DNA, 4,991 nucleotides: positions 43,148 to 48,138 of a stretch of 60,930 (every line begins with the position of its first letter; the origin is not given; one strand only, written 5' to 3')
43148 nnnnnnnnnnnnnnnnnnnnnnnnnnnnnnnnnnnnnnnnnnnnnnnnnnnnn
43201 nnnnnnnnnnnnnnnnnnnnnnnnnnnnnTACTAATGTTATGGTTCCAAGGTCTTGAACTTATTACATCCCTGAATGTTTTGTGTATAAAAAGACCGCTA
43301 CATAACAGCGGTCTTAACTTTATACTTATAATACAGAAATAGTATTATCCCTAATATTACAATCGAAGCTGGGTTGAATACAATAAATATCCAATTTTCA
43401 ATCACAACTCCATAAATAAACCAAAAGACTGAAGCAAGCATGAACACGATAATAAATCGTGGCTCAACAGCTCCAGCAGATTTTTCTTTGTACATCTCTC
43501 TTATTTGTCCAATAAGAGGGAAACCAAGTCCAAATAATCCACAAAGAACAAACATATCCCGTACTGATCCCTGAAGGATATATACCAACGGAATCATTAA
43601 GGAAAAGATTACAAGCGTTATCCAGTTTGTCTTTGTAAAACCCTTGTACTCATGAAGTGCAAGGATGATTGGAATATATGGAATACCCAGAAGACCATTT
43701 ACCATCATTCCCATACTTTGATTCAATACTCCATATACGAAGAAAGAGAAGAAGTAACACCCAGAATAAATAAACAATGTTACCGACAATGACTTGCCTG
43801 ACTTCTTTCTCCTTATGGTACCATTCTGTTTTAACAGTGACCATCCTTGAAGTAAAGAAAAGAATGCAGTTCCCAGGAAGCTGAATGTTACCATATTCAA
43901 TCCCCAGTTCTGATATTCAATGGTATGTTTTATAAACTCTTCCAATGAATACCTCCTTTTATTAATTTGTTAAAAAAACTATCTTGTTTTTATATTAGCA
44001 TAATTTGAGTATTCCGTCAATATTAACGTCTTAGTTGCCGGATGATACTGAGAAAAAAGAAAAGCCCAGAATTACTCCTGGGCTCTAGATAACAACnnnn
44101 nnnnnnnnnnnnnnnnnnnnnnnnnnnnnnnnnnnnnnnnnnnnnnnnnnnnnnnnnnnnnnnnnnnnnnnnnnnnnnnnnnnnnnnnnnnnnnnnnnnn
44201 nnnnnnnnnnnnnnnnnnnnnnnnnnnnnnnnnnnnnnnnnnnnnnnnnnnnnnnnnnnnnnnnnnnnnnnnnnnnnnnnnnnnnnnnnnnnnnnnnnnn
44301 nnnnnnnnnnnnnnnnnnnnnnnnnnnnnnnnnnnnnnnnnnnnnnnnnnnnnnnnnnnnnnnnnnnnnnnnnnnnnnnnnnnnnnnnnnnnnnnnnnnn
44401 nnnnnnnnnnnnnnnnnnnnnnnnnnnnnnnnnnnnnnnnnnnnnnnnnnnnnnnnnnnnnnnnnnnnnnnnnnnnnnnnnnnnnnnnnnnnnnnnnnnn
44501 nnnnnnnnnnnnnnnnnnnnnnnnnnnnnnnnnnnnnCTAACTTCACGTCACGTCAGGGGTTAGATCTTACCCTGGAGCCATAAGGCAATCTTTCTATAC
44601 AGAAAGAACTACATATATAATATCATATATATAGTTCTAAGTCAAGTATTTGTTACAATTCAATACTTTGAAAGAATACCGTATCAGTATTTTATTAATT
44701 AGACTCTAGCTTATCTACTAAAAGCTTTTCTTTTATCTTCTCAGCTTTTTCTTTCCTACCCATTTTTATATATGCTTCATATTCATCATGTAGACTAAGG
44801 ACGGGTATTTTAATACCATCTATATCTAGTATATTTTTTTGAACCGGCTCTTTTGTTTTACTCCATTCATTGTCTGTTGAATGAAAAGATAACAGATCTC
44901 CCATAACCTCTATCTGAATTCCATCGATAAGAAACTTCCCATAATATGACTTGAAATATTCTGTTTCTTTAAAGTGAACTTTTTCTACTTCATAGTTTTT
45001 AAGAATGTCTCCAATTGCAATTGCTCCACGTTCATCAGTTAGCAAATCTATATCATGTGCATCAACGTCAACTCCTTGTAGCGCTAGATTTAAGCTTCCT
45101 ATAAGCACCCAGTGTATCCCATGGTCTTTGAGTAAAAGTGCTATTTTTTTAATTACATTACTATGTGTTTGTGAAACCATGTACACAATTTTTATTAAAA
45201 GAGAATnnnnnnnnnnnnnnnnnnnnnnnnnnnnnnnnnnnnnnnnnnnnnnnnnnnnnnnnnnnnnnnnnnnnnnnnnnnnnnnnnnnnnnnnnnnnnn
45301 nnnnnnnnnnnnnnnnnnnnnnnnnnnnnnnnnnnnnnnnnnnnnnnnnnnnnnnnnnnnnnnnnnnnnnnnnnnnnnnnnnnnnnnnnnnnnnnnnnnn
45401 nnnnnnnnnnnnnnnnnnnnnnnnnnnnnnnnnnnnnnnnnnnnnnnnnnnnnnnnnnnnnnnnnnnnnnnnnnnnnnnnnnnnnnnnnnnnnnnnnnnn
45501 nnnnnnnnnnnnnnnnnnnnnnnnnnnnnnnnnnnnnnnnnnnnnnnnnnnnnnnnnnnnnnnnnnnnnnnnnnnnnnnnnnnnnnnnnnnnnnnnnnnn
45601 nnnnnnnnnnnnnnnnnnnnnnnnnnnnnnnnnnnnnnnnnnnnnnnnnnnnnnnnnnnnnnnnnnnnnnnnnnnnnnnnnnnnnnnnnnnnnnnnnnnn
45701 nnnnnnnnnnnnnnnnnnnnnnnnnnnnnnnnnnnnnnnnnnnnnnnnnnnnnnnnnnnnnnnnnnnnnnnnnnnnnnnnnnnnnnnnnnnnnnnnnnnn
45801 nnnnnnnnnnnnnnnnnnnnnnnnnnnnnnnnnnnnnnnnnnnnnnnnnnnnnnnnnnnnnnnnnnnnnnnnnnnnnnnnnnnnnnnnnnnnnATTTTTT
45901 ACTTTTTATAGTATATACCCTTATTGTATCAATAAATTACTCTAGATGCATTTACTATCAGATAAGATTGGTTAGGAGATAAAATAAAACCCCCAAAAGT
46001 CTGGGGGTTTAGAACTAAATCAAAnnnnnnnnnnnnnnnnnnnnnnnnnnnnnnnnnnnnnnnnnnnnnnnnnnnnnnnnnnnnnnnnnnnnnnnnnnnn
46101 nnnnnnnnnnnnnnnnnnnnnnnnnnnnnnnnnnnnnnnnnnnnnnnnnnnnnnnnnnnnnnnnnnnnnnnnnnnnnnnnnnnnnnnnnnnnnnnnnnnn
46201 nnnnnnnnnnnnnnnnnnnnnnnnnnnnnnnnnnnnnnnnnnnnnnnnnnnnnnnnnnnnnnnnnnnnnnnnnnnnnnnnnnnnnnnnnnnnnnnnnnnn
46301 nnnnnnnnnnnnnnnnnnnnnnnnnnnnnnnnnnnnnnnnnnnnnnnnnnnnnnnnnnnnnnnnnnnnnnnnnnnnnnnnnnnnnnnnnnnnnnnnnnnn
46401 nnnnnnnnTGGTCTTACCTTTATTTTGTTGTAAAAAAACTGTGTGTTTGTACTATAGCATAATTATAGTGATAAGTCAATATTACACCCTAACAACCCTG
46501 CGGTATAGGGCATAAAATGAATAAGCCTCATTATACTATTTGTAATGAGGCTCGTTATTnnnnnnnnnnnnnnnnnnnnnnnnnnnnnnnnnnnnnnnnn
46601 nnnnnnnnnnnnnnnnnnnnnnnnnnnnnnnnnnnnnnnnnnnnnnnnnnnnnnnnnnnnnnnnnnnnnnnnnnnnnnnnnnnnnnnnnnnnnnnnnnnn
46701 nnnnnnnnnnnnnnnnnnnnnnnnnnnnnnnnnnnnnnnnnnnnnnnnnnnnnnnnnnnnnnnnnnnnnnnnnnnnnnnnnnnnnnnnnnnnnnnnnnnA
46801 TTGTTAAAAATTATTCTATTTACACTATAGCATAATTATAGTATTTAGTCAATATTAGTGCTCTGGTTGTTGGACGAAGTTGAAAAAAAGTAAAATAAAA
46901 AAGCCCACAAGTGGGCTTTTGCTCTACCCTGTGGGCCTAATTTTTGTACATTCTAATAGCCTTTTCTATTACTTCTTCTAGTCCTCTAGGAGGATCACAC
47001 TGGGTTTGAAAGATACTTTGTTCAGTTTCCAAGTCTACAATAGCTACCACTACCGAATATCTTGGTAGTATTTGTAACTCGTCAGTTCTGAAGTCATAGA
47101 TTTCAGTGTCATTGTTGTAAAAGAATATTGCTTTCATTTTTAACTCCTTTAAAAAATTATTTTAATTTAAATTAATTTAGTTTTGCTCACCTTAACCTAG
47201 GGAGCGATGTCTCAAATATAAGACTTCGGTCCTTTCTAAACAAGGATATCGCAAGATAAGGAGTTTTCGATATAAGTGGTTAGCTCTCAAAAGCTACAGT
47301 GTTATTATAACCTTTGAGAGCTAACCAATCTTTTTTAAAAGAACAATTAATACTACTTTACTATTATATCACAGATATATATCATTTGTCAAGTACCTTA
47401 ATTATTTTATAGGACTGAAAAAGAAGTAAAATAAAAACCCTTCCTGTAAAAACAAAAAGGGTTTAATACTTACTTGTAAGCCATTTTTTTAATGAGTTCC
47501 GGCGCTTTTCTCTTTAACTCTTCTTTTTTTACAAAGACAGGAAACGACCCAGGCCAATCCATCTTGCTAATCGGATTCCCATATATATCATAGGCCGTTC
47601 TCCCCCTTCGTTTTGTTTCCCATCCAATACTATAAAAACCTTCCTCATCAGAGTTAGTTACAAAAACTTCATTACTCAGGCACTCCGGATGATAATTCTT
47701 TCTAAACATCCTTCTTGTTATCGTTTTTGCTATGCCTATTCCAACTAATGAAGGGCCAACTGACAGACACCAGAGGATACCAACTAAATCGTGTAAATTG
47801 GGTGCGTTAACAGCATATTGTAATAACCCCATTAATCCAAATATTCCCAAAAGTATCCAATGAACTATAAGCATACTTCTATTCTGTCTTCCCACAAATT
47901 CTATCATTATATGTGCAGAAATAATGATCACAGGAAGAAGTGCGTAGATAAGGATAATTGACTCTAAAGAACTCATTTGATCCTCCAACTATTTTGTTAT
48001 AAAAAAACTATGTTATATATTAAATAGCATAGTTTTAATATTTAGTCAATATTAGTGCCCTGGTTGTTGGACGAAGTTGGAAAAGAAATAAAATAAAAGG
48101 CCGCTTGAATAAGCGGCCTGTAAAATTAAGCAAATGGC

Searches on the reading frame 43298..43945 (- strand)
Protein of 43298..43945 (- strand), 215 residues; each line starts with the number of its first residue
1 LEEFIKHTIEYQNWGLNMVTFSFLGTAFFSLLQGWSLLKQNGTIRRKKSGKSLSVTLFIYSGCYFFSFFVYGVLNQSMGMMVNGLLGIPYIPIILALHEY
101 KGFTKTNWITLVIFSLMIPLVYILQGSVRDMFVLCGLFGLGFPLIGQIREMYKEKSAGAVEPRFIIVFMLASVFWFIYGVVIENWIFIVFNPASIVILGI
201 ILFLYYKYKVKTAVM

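Call 10: search_protein_families(library=pfam, proteins=[window:43298-43945:-], max_evalue=0.01)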
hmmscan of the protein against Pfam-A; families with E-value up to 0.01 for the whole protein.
window:43298-43945:- (215 aa): 2 families
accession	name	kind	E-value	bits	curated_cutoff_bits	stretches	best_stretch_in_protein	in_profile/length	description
PF03083.21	MtN3_slv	-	3.4e-10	40.3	23.7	1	146-212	20-86/87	Sugar efflux transporter for intercellular exchange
PF04193.19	PQ-loop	-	0.0024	18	22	1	147-181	20-54/61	PQ loop repeat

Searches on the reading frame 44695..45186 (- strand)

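Call 10: search_protein_families(library=pfam, proteins=[window:44695-45186:-], max_evalue=0.01)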
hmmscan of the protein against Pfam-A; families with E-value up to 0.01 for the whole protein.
window:44695-45186:- (163 aa): 1 family
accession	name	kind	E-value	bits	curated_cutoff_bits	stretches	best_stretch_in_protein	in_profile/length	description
PF10706.15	Aminoglyc_resit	-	4.8e-15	56.4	21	1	12-144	2-136/149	Aminoglycoside-2''-adenylyltransferase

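Call 69: search_protein_families(library=padloc, proteins=[window:44695-45186:-], max_evalue=0.01)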
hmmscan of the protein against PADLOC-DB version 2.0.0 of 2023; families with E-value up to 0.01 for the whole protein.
window:44695-45186:- (163 aa): 0 families

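Call 70: search_protein_families(library=ncbifam, proteins=[window:44695-45186:-], max_evalue=0.01)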
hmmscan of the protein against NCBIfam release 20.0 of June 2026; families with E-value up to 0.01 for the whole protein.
window:44695-45186:- (163 aa): 0 families

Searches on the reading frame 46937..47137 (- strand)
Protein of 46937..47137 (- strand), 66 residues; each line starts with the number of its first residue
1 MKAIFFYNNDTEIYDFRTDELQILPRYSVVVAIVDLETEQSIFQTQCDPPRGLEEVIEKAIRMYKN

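Call 16: search_protein_families(library=pfam, proteins=[window:46937-47137:-], max_evalue=0.01)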
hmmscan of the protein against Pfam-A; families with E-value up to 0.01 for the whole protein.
window:46937-47137:- (66 aa): 0 families

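Call 69: search_protein_families(library=padloc, proteins=[window:46937-47137:-], max_evalue=0.01)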
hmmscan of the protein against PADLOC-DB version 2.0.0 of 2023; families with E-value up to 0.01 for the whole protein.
window:46937-47137:- (66 aa): 0 families

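Call 70: search_protein_families(library=ncbifam, proteins=[window:46937-47137:-], max_evalue=0.01)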
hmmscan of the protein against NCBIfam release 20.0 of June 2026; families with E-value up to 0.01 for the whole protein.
window:46937-47137:- (66 aa): 0 families

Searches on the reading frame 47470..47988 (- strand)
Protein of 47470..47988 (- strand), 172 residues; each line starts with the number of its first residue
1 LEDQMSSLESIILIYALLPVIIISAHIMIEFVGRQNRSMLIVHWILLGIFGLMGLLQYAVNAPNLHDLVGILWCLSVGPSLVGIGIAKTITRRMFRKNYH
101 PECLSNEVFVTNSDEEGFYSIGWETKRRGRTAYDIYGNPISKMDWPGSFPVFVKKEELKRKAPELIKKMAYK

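Call 10: search_protein_families(library=pfam, proteins=[window:47470-47988:-], max_evalue=0.01)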
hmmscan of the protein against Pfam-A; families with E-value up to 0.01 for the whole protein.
window:47470-47988:- (172 aa): 0 families

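Call 38: find_homologous_proteins(query=window:47470-47976:-, max_evalue=0.001)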
Query window:47470-47976:- (168 aa): 2 proteins with E <= 0.001 among 92 candidates.
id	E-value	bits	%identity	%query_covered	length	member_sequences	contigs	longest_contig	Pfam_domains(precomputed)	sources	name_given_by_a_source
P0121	2.8e-108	377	100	100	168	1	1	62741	-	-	-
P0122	5.7e-83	294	77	99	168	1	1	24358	-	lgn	-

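Call 69: search_protein_families(library=padloc, proteins=[window:47470-47976:-], max_evalue=0.01)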
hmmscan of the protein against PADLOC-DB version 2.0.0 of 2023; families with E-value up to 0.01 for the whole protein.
window:47470-47976:- (168 aa): 0 families

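Call 70: search_protein_families(library=ncbifam, proteins=[window:47470-47976:-], max_evalue=0.01)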
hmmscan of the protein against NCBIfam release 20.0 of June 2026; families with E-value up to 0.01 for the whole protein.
window:47470-47976:- (168 aa): 0 families
